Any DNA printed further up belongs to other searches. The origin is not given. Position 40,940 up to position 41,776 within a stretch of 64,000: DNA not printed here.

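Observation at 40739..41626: Stand-alone MoaD/ThiS-like Gly-Gly protein plus an unknown 178-aa protein immediately after the vWA-MoxR-vWA cassette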

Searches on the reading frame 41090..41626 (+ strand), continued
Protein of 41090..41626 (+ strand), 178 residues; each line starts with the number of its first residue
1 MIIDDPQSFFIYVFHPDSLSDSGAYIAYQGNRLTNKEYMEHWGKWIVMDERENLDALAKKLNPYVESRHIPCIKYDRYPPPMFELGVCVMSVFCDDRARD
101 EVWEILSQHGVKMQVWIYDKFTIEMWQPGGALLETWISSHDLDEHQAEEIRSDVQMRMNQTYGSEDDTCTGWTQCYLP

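Call 50: search_protein_families(library=ncbifam, proteins=[L006:3194-3937:+, L044:6630-7382:+, L005:6177-6911:+, L001:10563-11399:+, L047:7400-9139:+, L047:9136-9708:+, L047:9705-9986:+, L006:3963-4238:+, L001:9695-9967:+, L054:6522-7385:+], max_evalue=0.001)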
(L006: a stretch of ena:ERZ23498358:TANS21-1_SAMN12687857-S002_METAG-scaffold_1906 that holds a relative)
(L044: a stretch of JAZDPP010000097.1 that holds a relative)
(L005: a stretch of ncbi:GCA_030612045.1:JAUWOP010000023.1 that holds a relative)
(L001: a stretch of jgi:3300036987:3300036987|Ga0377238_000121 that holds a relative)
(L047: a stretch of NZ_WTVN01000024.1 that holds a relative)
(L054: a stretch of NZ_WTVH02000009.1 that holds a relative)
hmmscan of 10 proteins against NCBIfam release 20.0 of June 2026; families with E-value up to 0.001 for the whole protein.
L006:3194-3937:+ (247 aa): 23 families
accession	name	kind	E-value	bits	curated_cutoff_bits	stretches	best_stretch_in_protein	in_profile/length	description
NF006444.0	PRK08762.1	equivalog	5.6e-81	272.1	449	1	4-242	122-369/387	molybdopterin-synthase adenylyltransferase MoeB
NF047750.1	SAMPActivE1UbaA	equivalog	1.6e-71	240.8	450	1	5-244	8-252/270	SAMP-activating enzyme E1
NF004281.0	PRK05690.1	subfamily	8.5e-66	221.7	266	1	4-241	7-249/250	molybdopterin-synthase adenylyltransferase MoeB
NF006204.0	PRK08328.1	equivalog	4.6e-64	216.2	339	1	2-228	2-228/231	hypothetical protein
NF005646.0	PRK07411.1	equivalog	3.3e-62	210.8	633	1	4-237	13-252/390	molybdopterin-synthase adenylyltransferase MoeB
TIGR02356.1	adenyl_thiF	equivalog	2.1e-59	200.3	275.25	1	9-204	1-202/203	thiazole biosynthesis adenylyltransferase ThiF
NF005902.0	PRK07878.1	equivalog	2.6e-58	197.8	647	1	5-239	18-262/392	adenylyltransferase/sulfurtransferase MoeZ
TIGR02355.1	moeB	equivalog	3.2e-52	177.3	376.55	1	8-240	3-240/240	molybdopterin-synthase adenylyltransferase MoeB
NF004111.0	PRK05600.1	equivalog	1.6e-51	175.6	437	1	5-236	17-257/371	ThiF family adenylyltransferase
NF009123.0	PRK12475.1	subfamily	4.1e-45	154.5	510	1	8-243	3-246/338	MoeB/ThiF family adenylyltransferase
NF006395.0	PRK08644.1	equivalog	2.6e-33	115.5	159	1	21-144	22-146/215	sulfur carrier protein ThiS adenylyltransferase ThiF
TIGR02354.1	thiF_fam2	equivalog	9.1e-27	94.2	152.2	1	24-143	16-134/200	thiamine biosynthesis protein ThiF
NF006077.0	PRK08223.1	equivalog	6.8e-23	81.1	266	1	20-160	19-161/296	hypothetical protein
NF011696.0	PRK15116.1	equivalog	1.5e-15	57.7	304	1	19-145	20-147/268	tRNA cyclic N6-threonylcarbamoyladenosine(37) synthase TcdA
TIGR01408.1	Ube1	subfamily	2.4e-15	55.3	750.05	1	9-167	401-566/1008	ubiquitin-activating enzyme E1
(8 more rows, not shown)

L044:6630-7382:+ (251 aa): 24 families
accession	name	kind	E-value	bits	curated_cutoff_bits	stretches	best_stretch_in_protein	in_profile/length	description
NF006444.0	PRK08762.1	equivalog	5.8e-90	301.7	449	1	5-245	121-368/387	molybdopterin-synthase adenylyltransferase MoeB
NF047750.1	SAMPActivE1UbaA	equivalog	4.6e-79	265.5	450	1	7-245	8-249/270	SAMP-activating enzyme E1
NF004281.0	PRK05690.1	subfamily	8.6e-74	247.9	266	1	5-245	6-249/250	molybdopterin-synthase adenylyltransferase MoeB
NF005646.0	PRK07411.1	equivalog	2.8e-69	234.1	633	1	5-244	12-255/390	molybdopterin-synthase adenylyltransferase MoeB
TIGR02356.1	adenyl_thiF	equivalog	2.5e-68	229.4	275.25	1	11-209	1-203/203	thiazole biosynthesis adenylyltransferase ThiF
NF005902.0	PRK07878.1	equivalog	2e-65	221.2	647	1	4-247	15-266/392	adenylyltransferase/sulfurtransferase MoeZ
TIGR02355.1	moeB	equivalog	1e-59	201.8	376.55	1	9-244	2-240/240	molybdopterin-synthase adenylyltransferase MoeB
NF006204.0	PRK08328.1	equivalog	2.4e-58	197.5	339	1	5-233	3-229/231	hypothetical protein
NF009123.0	PRK12475.1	subfamily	6e-55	186.8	510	1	10-245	3-244/338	MoeB/ThiF family adenylyltransferase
NF004111.0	PRK05600.1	equivalog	1.9e-44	152.3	437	1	8-239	18-256/371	ThiF family adenylyltransferase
NF006395.0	PRK08644.1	equivalog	6.5e-26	91.3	159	1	13-148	12-147/215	sulfur carrier protein ThiS adenylyltransferase ThiF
TIGR01408.1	Ube1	subfamily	3e-18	65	750.05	1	10-167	400-563/1008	ubiquitin-activating enzyme E1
TIGR02354.1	thiF_fam2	equivalog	4.1e-18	66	152.2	1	26-148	16-136/200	thiamine biosynthesis protein ThiF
NF006077.0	PRK08223.1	equivalog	1.8e-16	60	266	1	22-149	19-147/296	hypothetical protein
NF058523.1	6A-MBL_cap2_3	equivalog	5.5e-13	48.3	320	1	23-133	291-402/665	anti-phage 6A-MBL system cap2_3 protein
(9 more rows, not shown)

L005:6177-6911:+ (244 aa): 28 families (the best 25 are shown)
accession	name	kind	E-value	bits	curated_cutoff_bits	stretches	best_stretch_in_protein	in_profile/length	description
NF006444.0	PRK08762.1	equivalog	1.4e-85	287.3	449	1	3-242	121-369/387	molybdopterin-synthase adenylyltransferase MoeB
NF004281.0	PRK05690.1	subfamily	2.4e-72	243.2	266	1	2-241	5-249/250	molybdopterin-synthase adenylyltransferase MoeB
NF047750.1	SAMPActivE1UbaA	equivalog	2e-69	233.9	450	1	3-241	6-249/270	SAMP-activating enzyme E1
NF006204.0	PRK08328.1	equivalog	5.3e-67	225.8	339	1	1-226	1-226/231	hypothetical protein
NF005646.0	PRK07411.1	equivalog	8.2e-67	226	633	1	2-239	11-254/390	molybdopterin-synthase adenylyltransferase MoeB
NF005902.0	PRK07878.1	equivalog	7.7e-66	222.6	647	1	3-240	16-263/392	adenylyltransferase/sulfurtransferase MoeZ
TIGR02356.1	adenyl_thiF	equivalog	3.5e-63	212.7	275.25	1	9-205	1-203/203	thiazole biosynthesis adenylyltransferase ThiF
TIGR02355.1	moeB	equivalog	1.2e-60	205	376.55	1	7-240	2-240/240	molybdopterin-synthase adenylyltransferase MoeB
NF004111.0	PRK05600.1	equivalog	1.1e-56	192.5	437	1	2-238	14-259/371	ThiF family adenylyltransferase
NF009123.0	PRK12475.1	subfamily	3e-49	168.1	510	1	7-242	2-245/338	MoeB/ThiF family adenylyltransferase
NF006395.0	PRK08644.1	equivalog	3.1e-32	111.9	159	1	21-143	22-143/215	sulfur carrier protein ThiS adenylyltransferase ThiF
TIGR02354.1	thiF_fam2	equivalog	6.4e-26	91.5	152.2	1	24-141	16-132/200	thiamine biosynthesis protein ThiF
NF006077.0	PRK08223.1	equivalog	9e-25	87.2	266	1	20-151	19-152/296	hypothetical protein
TIGR01408.1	Ube1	subfamily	2.2e-16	58.8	750.05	1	8-168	400-567/1008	ubiquitin-activating enzyme E1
NF005901.0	PRK07877.1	equivalog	3.6e-16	58.6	476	1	19-148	97-225/722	Rv1355c family protein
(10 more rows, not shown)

L001:10563-11399:+ (278 aa): 22 families
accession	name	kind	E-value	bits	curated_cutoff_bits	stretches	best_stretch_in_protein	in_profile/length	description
TIGR02356.1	adenyl_thiF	equivalog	5.1e-33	114.2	275.25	1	42-213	11-182/203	thiazole biosynthesis adenylyltransferase ThiF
NF006204.0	PRK08328.1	equivalog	1.1e-30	107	339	1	43-208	18-184/231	hypothetical protein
NF006444.0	PRK08762.1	equivalog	4.4e-30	104.6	449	1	41-268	136-348/387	molybdopterin-synthase adenylyltransferase MoeB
NF004281.0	PRK05690.1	subfamily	1.6e-28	99.6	266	1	42-273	22-234/250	molybdopterin-synthase adenylyltransferase MoeB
NF047750.1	SAMPActivE1UbaA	equivalog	6.6e-28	97.8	450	1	42-268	22-229/270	SAMP-activating enzyme E1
NF006395.0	PRK08644.1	equivalog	8.4e-25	87.7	159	1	49-171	27-150/215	sulfur carrier protein ThiS adenylyltransferase ThiF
NF005902.0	PRK07878.1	equivalog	5.8e-23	81.4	647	1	42-268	32-244/392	adenylyltransferase/sulfurtransferase MoeZ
NF006077.0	PRK08223.1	equivalog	2.9e-22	79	266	1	33-203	9-179/296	hypothetical protein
TIGR02355.1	moeB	equivalog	1.7e-21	76.7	376.55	1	44-196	16-168/240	molybdopterin-synthase adenylyltransferase MoeB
NF005646.0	PRK07411.1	equivalog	2.7e-21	76.2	633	1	44-268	30-236/390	molybdopterin-synthase adenylyltransferase MoeB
NF004111.0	PRK05600.1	equivalog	3.9e-21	75.6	437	1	47-276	36-250/371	ThiF family adenylyltransferase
TIGR02354.1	thiF_fam2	equivalog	1.3e-20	74.1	152.2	1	50-155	19-123/200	thiamine biosynthesis protein ThiF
NF009123.0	PRK12475.1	subfamily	2.4e-18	66.5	510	1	42-186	14-160/338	MoeB/ThiF family adenylyltransferase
NF058523.1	6A-MBL_cap2_3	equivalog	7.8e-15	54.4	320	1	53-150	299-399/665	anti-phage 6A-MBL system cap2_3 protein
NF011696.0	PRK15116.1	equivalog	1.4e-14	54.4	304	1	52-182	30-159/268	tRNA cyclic N6-threonylcarbamoyladenosine(37) synthase TcdA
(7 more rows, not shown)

L047:7400-9139:+ (579 aa): 0 families

L047:9136-9708:+ (190 aa): 0 families

L047:9705-9986:+ (93 aa): 2 families
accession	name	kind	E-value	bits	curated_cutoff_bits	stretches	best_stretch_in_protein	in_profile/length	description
NF041918.1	SAMP1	equivalog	3.4e-12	46.7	60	1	16-93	14-91/91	ubiquitin-like small modifier protein 1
TIGR01687.1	moaD_arch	subfamily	2.4e-10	40.8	49.5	1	18-93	16-88/88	MoaD family protein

L006:3963-4238:+ (91 aa): 3 families
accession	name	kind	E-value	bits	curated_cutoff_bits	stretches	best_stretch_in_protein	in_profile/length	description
TIGR01687.1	moaD_arch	subfamily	1.2e-13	51.3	49.5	1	3-91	1-88/88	MoaD family protein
NF041918.1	SAMP1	equivalog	1.4e-12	48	60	1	5-91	3-91/91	ubiquitin-like small modifier protein 1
NF053661.1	Urm1_like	equivalog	4.7e-07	29.9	70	1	5-91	2-79/79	Urm1-like protein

L001:9695-9967:+ (90 aa): 2 families
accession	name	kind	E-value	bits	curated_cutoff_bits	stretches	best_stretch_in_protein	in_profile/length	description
TIGR01687.1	moaD_arch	subfamily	9.9e-12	45.2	49.5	1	24-90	23-88/88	MoaD family protein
NF041918.1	SAMP1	equivalog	6.4e-09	36.2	60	1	24-90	24-91/91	ubiquitin-like small modifier protein 1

L054:6522-7385:+ (288 aa): 3 families
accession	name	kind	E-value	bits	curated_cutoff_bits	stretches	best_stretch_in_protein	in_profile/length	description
TIGR02640.1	gas_vesic_GvpN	equivalog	1.1e-10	41.5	266.8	1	116-244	112-240/262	gas vesicle protein GvpN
TIGR01650.1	PD_CobS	equivalog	2.6e-06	26.8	558.55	1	11-214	37-247/327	cobaltochelatase subunit CobS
NF008004.0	PRK10733.1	equivalog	0.00016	19.8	1008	1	33-119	176-254/644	ATP-dependent zinc metalloprotease FtsH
